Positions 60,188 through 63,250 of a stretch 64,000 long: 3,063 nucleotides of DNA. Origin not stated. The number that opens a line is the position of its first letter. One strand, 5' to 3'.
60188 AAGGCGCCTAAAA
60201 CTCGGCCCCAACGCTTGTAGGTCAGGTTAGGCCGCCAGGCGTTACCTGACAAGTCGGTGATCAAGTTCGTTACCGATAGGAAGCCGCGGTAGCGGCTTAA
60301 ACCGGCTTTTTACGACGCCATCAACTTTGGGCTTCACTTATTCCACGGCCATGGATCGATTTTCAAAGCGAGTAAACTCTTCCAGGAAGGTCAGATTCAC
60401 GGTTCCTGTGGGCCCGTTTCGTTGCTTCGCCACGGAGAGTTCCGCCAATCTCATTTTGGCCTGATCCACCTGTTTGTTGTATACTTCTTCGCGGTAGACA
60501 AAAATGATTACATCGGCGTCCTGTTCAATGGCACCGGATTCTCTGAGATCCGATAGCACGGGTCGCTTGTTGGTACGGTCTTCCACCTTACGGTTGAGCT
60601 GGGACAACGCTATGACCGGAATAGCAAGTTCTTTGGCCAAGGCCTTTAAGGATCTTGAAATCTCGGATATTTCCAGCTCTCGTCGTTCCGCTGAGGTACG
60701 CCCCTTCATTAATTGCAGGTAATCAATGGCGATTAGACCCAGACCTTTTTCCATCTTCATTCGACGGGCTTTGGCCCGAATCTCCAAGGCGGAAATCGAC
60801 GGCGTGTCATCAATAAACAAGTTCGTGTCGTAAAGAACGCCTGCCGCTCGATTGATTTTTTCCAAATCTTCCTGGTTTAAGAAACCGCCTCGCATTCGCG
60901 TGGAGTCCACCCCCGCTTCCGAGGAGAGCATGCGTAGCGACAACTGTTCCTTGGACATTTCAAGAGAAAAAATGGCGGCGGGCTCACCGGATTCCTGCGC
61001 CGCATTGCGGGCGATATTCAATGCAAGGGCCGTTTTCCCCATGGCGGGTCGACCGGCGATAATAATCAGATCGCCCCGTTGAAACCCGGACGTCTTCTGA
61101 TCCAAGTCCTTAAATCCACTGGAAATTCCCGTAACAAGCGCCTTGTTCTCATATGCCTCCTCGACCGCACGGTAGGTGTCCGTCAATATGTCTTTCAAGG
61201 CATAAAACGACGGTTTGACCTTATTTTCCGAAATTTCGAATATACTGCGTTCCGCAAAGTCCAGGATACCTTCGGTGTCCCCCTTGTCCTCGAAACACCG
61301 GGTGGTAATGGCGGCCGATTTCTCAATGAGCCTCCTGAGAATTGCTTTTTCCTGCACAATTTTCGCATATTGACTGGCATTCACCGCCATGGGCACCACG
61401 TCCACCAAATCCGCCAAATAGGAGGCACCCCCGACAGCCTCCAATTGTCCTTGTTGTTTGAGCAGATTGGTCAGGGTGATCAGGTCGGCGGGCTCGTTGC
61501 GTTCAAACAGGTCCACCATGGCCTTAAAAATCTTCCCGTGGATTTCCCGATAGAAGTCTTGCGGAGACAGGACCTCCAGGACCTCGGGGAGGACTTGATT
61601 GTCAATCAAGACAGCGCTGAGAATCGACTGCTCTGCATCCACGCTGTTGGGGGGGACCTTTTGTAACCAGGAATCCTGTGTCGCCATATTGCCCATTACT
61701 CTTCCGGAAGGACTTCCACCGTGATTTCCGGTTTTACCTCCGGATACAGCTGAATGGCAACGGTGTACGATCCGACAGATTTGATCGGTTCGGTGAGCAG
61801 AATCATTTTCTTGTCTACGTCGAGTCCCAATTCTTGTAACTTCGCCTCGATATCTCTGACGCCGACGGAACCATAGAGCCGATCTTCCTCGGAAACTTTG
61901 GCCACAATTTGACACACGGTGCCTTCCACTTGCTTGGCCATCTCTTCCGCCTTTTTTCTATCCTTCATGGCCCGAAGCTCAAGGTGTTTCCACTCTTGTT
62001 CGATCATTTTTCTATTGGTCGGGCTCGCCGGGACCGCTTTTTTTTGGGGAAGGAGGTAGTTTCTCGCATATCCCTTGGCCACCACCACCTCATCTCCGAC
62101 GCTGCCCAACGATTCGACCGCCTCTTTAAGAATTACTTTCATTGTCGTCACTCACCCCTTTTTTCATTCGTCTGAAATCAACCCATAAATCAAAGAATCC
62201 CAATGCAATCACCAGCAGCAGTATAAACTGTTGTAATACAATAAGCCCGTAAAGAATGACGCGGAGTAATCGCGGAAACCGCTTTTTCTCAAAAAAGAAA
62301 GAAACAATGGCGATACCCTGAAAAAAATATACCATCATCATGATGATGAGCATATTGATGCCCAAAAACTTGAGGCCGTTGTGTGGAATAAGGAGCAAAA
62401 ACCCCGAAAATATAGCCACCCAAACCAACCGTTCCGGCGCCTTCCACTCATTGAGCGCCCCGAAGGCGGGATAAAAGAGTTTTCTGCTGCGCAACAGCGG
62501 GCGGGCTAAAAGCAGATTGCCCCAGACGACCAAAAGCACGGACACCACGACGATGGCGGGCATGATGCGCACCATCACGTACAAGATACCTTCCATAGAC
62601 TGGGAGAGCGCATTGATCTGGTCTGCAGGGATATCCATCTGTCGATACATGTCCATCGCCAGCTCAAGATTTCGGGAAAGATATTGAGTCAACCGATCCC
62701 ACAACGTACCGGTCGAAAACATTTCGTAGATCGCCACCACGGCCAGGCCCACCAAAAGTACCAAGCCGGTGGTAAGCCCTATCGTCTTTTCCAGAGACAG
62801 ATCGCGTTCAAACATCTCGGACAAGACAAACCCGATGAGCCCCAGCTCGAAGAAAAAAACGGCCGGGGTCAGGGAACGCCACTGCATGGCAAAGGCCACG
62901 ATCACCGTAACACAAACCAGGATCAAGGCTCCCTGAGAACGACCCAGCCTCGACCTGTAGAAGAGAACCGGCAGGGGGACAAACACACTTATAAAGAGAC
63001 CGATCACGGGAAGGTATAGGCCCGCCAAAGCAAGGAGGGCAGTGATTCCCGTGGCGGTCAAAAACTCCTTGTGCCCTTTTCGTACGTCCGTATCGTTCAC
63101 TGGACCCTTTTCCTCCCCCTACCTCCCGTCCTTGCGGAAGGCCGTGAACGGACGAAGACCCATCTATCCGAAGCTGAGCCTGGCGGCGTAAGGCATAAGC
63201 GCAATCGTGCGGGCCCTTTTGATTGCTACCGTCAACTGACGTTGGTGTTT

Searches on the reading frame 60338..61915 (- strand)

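Call 4: search_protein_families(library=pfam, proteins=[window:60338-61915:-])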
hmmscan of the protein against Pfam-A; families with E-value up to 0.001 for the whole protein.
window:60338-61915:- (525 aa): 5 families
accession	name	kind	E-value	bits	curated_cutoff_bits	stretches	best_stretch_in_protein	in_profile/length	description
PF03796.21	DnaB_C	-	6.5e-111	370.2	27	1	263-519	1-255/255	DnaB-like helicase C terminal domain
PF00772.26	DnaB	-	2.2e-35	121.2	23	1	88-189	2-103/103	DnaB-like helicase N terminal domain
PF13481.12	AAA_25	-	4.4e-11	43.2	27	1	279-440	31-190/195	AAA domain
PF06745.19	ATPase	-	2.4e-08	34.1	26.6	1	265-345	2-83/231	KaiC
PF20720.3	nSTAND3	-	0.00074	19.7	27.2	0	282-317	18-53/155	Novel STAND NTPase 3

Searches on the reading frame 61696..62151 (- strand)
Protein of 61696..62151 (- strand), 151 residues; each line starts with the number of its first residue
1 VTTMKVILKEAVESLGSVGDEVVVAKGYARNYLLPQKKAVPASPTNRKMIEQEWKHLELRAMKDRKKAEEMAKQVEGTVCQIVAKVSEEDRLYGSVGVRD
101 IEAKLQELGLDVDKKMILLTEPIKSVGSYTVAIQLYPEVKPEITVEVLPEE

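Call 4: search_protein_families(library=pfam, proteins=[window:61696-62151:-])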
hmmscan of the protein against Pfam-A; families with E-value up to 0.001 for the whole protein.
window:61696-62151:- (151 aa): 2 families
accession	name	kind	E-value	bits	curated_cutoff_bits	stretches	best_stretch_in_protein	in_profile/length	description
PF03948.19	Ribosomal_L9_C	-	6e-25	88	23.2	1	67-148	2-85/86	Ribosomal protein L9, C-terminal domain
PF01281.25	Ribosomal_L9_N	-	1.5e-20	72.9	20.7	1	4-49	1-46/47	Ribosomal protein L9, N-terminal domain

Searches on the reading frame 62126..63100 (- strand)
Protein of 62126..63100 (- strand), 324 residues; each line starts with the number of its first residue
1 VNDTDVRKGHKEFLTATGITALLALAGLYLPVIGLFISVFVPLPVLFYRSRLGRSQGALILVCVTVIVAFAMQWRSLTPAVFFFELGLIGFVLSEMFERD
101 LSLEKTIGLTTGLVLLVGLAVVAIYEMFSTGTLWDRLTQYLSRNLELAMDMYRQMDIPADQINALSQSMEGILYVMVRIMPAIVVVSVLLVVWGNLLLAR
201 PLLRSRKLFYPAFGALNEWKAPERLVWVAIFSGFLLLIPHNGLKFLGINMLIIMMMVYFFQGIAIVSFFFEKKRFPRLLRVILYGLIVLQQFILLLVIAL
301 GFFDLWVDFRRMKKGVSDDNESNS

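Call 4: search_protein_families(library=pfam, proteins=[window:62126-63100:-])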
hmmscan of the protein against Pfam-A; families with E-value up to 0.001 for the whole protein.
window:62126-63100:- (324 aa): 1 family
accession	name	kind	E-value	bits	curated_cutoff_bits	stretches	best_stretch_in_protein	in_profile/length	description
PF09991.14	DUF2232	-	9.9e-66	222.3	27.8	1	19-305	2-290/290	Predicted membrane protein (DUF2232)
